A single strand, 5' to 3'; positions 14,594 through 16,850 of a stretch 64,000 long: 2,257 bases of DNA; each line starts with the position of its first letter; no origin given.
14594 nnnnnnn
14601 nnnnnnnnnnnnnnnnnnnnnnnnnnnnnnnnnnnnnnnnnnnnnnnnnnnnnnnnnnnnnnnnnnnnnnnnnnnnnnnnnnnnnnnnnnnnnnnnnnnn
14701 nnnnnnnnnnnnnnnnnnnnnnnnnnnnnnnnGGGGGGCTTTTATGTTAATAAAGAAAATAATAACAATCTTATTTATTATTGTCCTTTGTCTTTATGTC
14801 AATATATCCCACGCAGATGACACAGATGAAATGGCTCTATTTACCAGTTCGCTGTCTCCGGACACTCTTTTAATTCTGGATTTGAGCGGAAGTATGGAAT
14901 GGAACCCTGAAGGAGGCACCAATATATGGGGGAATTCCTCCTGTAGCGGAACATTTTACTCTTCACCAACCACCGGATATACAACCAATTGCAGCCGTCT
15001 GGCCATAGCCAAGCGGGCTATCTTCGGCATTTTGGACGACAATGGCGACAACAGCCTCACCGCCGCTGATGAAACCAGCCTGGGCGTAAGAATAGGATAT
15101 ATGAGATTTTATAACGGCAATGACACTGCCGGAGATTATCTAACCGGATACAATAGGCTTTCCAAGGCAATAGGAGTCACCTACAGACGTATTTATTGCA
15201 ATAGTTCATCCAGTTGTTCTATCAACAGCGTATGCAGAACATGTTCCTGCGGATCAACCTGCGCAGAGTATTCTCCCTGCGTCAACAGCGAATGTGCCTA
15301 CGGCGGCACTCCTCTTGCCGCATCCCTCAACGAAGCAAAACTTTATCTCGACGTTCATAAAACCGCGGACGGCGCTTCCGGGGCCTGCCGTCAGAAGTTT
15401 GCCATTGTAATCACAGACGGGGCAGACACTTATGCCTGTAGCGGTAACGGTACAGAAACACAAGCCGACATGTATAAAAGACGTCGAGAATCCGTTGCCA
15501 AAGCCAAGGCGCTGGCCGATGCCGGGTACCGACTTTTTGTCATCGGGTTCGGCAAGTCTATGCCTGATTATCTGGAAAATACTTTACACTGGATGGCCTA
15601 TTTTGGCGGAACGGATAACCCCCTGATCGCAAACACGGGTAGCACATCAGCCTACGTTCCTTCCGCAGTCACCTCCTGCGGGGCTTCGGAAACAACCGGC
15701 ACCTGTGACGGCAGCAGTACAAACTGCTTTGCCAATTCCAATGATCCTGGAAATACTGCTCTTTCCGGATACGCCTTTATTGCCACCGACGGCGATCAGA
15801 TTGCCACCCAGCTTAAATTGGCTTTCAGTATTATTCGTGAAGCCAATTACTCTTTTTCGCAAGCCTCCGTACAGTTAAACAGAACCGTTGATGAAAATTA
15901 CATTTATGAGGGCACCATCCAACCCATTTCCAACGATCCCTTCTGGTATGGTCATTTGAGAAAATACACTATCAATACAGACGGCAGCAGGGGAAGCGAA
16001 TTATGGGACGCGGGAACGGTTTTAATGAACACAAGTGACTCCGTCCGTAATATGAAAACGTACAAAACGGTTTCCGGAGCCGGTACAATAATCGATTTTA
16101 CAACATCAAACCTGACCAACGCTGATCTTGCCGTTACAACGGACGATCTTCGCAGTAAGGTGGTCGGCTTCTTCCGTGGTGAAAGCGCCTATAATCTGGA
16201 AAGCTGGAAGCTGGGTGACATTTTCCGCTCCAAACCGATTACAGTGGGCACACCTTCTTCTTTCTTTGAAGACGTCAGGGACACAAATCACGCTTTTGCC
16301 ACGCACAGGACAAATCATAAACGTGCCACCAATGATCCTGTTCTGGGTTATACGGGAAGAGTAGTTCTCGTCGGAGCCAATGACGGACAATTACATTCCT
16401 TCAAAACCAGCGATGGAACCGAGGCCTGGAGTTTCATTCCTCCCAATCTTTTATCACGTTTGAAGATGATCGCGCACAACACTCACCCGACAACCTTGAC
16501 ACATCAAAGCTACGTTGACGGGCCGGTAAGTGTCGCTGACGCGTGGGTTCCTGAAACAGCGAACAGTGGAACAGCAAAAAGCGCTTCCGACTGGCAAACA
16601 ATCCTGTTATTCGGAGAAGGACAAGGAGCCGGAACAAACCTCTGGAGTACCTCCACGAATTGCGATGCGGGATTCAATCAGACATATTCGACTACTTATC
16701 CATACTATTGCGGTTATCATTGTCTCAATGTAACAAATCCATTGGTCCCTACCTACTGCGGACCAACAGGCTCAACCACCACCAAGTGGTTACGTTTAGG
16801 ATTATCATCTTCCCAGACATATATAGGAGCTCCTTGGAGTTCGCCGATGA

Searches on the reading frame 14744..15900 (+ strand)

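Call 64: search_protein_families(library=ncbifam, proteins=[window:14744-15900:+], max_evalue=1)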
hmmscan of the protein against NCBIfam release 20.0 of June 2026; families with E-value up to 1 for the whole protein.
window:14744-15900:+ (385 aa): 2 families
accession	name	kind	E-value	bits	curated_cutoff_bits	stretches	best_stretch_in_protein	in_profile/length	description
NF009943.0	PRK13406.1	equivalog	0.014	13.9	571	1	187-271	474-547/585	magnesium chelatase subunit D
TIGR02442.1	Cob-chelat-sub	hypoth_equivalog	0.051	12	779.45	1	186-239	545-593/641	putative cobaltochelatase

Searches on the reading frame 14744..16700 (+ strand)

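Call 42: search_protein_families(library=pfam, proteins=[window:14744-16700:+], max_evalue=1)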
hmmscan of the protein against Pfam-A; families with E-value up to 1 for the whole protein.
window:14744-16700:+ (652 aa): 3 families
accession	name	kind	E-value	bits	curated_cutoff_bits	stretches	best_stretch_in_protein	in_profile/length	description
PF05567.17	T4P_PilY1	-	0.0031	16.9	28.1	1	490-600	1-120/411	PilY1 beta-propeller domain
PF13360.13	PQQ_2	-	0.021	14.9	27.6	1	524-563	20-58/233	Outer membrane protein assembly factor BamB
PF09268.16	Clathrin-link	-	0.11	12.3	21.2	1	448-464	3-19/24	Clathrin, heavy-chain linker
